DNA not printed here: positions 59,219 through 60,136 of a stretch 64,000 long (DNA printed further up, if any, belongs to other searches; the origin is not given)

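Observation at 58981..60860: AT-rich islet with two overlapping nuclease genes and no methyltransferase: candidate stand-alone defence system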

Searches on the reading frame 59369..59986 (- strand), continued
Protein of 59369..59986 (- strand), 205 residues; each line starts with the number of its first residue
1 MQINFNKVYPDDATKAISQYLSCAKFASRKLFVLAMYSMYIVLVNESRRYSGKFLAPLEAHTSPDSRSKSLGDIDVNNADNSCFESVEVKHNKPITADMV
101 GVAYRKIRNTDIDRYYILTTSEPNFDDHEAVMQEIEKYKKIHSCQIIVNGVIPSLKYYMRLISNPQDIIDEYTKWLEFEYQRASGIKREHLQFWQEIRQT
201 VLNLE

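Call 72: find_encoding_contigs(protein=P0007, flank=4000, max_places=3)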
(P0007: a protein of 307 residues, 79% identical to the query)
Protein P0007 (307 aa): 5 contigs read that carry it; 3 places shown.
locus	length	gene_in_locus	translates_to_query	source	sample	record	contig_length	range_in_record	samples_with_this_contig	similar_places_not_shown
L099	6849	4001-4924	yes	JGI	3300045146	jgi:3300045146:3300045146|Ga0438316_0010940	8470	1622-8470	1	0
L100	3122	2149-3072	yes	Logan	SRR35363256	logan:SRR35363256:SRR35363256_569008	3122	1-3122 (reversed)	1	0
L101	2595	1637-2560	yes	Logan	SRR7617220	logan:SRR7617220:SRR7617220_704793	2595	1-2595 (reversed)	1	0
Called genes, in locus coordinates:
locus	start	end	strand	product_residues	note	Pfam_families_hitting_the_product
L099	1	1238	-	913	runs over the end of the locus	PF01411:tRNA-synt_2c, PF07973:tRNA_SAD, PF02272:DHHA1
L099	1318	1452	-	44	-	-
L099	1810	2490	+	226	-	-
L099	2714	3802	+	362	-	PF08241:Methyltransf_11 (faint), PF02086:MethyltransfD12 (faint), PF01555:N6_N4_Mtase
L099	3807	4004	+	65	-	-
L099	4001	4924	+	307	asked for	PF09566:RE_SacI_N (weak)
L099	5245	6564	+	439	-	PF13546:DDE_5, PF01609:DDE_Tnp_1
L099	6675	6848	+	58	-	?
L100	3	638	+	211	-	?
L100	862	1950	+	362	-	PF08241:Methyltransf_11 (faint), PF02086:MethyltransfD12 (faint), PF01555:N6_N4_Mtase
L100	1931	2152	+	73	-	-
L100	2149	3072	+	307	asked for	PF09566:RE_SacI_N (weak)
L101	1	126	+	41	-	?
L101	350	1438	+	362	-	PF08241:Methyltransf_11 (faint), PF02086:MethyltransfD12 (faint), PF01555:N6_N4_Mtase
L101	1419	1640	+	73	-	-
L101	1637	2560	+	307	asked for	PF09566:RE_SacI_N (weak)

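Call 81: search_solved_structures(query=A6, max_evalue=10, show_alignments=2)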
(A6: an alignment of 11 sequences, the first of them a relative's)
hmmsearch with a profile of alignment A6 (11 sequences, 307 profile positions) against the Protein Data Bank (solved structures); distinct sequences matched with E-value up to 10: 0.

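Call 82: search_protein_families(library=pfam, proteins=[P0024, P0018], max_evalue=0.1)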
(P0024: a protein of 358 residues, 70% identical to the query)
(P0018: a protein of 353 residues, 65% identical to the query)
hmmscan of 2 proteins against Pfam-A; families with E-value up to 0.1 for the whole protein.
P0024 (358 aa): 0 families

P0018 (353 aa): 0 families

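Call 83: search_protein_families(library=pfam, alignment_id=A6, max_evalue=10)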
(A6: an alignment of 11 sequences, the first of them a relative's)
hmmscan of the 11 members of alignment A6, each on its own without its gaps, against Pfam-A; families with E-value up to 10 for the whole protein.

A. member 1, P0024 (358 aa): 1 family
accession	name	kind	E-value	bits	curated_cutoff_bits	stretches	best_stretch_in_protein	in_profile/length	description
PF10918.13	DUF2718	-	0.11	13.5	25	1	205-261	8-64/129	Protein of unknown function (DUF2718)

B. families by the number of members that match (of 11 scanned): 6 families
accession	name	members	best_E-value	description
PF04055.27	Radical_SAM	2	0.092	Radical SAM superfamily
PF09566.16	RE_SacI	1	0.0034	SacI restriction endonuclease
PF25149.1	DUF7825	1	0.01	Domain of unknown function (DUF7825)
PF15124.11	FANCD2OS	1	0.036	FANCD2 opposite strand protein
PF10918.13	DUF2718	1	0.11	Protein of unknown function (DUF2718)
PF22333.2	Ago_PAZ_arc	1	0.39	Argonaute, PAZ domain, archaea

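Call 84: search_protein_families(library=ncbifam, proteins=[P0024, P0018, P0007], max_evalue=10)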
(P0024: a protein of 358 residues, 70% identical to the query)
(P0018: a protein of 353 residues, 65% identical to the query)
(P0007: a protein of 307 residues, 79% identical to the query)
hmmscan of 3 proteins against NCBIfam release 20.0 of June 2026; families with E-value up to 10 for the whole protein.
P0024 (358 aa): 0 families

P0018 (353 aa): 0 families

P0007 (307 aa): 0 families

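Call 87: find_encoding_contigs(protein=P0035, flank=5000, max_places=2)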
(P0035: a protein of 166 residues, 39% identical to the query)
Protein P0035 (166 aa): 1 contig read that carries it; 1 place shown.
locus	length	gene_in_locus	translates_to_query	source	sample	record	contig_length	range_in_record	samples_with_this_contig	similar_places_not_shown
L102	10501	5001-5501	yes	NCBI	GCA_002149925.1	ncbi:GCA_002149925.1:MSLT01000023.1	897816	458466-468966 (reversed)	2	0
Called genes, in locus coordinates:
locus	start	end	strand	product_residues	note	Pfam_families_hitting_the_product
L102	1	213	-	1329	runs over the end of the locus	PF13426:PAS_9, PF08448:PAS_4, PF13426:PAS_9, PF08447:PAS_3, PF13426:PAS_9, PF08447:PAS_3, PF13426:PAS_9, PF00512:HisKA, +5 more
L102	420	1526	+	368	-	PF02653:BPD_transp_2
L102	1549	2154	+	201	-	PF05685:Uma2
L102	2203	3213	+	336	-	PF08241:Methyltransf_11 (faint), PF01555:N6_N4_Mtase, PF13847:Methyltransf_31 (weak)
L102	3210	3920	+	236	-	-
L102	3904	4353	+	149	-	PF13384:HTH_23 (weak), PF13565:HTH_32, PF13592:HTH_33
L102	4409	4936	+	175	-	PF13358:DDE_3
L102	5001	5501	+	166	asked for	-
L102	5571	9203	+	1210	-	PF02463:SMC_N, PF13304:AAA_21 (faint), PF13476:AAA_23 (weak), PF06470:SMC_hinge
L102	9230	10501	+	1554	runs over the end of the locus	PF13195:DUF4011, PF04851:ResIII (faint), PF13086:AAA_11, PF13245:AAA_19 (faint), PF13604:AAA_30 (faint), PF13086:AAA_11, PF13087:AAA_12, PF18741:MTES_1575, +1 more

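Call 88: find_encoding_contigs(protein=P0029, flank=5000, max_places=3)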
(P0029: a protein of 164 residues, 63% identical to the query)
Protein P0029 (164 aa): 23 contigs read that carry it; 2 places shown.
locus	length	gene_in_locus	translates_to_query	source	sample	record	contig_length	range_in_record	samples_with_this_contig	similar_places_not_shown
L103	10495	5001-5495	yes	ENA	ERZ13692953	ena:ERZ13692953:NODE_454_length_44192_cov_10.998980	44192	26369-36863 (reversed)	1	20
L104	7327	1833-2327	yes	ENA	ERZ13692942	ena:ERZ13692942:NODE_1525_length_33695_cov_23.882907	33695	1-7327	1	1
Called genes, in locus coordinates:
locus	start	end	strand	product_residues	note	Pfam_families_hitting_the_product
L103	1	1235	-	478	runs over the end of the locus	PF00032:Cytochrom_B_C, PF00034:Cytochrom_C (faint), PF13442:Cytochrome_CBB3 (weak)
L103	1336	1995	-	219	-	PF00033:Cytochrome_B, PF13631:Cytochrom_B_N_2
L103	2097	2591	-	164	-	PF00355:Rieske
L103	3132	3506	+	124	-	PF01127:Sdh_cyt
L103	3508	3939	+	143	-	-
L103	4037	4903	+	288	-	PF09565:RE_NgoFVII (faint), PF13091:PLDc_2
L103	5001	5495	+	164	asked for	-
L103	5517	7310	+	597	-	PF00890:FAD_binding_2, PF01266:DAO, PF01946:Thi4 (faint), PF03486:HI0933_like (faint), PF07992:Pyr_redox_2 (faint), PF02910:Succ_DH_flav_C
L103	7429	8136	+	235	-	PF13085:Fer2_3, PF13237:Fer4_10, PF13183:Fer4_8, PF13534:Fer4_17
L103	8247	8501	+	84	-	PF13711:DUF4160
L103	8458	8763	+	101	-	PF10387:DUF2442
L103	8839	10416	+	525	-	PF00370:FGGY_N, PF02782:FGGY_C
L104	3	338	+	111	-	?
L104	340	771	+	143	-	-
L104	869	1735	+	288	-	PF09565:RE_NgoFVII (faint), PF13091:PLDc_2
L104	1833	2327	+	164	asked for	-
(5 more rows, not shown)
